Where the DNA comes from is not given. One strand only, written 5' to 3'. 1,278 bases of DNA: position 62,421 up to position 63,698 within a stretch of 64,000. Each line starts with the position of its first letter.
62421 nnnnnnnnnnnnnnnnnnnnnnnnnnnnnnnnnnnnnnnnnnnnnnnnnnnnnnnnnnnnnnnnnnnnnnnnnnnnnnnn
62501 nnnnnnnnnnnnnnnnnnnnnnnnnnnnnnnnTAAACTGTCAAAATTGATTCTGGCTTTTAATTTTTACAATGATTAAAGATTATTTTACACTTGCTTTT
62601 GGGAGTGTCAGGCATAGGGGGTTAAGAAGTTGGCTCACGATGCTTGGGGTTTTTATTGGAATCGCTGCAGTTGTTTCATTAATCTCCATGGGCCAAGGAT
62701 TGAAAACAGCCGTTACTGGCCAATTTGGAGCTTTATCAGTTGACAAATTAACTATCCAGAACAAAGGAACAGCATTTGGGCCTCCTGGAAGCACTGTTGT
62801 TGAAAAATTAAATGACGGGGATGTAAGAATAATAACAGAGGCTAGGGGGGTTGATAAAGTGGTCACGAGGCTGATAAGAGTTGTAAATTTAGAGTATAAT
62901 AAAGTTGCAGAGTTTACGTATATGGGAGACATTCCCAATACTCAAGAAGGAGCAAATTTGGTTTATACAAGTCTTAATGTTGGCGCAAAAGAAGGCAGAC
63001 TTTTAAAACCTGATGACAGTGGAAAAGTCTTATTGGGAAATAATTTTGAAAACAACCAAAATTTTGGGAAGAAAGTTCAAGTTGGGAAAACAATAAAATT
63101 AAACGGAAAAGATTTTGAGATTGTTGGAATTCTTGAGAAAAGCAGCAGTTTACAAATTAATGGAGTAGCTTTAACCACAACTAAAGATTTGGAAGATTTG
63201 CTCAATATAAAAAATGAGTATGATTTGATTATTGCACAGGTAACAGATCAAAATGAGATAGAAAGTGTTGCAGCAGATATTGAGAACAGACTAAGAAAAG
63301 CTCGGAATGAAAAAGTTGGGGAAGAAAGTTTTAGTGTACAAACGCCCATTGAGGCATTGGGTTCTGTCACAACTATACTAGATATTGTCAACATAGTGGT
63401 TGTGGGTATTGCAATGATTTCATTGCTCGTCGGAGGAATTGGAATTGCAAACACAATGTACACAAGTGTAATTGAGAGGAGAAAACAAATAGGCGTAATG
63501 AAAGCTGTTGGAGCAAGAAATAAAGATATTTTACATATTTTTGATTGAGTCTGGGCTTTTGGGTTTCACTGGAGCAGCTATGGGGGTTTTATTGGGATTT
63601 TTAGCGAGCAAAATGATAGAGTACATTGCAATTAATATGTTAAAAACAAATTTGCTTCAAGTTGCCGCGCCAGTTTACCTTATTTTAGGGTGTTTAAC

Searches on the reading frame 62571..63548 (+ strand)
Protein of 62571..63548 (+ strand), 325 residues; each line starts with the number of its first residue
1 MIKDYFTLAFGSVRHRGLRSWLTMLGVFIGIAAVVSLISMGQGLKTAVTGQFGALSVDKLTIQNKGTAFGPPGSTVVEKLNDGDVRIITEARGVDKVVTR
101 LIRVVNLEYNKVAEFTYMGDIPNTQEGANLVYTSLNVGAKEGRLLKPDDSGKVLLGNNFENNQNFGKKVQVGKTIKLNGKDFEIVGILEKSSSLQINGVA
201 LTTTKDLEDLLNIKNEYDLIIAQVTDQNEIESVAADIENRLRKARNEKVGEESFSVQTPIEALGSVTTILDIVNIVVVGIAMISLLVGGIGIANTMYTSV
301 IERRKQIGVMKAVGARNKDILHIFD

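Call 51: find_encoding_contigs(protein=window:62571-63548:+, flank=10000, max_places=1)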
Protein window:62571-63548:+ (325 aa): 9 contigs read that carry it; 1 place shown.
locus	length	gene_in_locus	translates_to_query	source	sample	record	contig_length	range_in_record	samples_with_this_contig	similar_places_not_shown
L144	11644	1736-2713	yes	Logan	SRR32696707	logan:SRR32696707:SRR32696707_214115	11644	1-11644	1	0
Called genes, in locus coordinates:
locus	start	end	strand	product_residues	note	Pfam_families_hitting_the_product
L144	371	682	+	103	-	-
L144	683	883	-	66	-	PF01194:RNA_pol_N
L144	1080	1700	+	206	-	PF00005:ABC_tran, PF02463:SMC_N (weak), PF13304:AAA_21 (weak)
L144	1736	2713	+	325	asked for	PF12704:MacB_PCD, PF02687:FtsX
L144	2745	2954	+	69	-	-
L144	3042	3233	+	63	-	-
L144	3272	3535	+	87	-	PF01157:Ribosomal_L21e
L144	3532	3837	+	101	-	PF03874:RNA_pol_Rpb4 (weak)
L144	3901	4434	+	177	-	PF04919:DUF655, PF14579:HHH_6 (faint)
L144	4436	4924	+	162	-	PF00416:Ribosomal_S13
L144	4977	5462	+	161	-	PF01479:S4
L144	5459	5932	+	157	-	PF00411:Ribosomal_S11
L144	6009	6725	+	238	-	PF01193:RNA_pol_L, PF01000:RNA_pol_A_bac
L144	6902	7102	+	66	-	-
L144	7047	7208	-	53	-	-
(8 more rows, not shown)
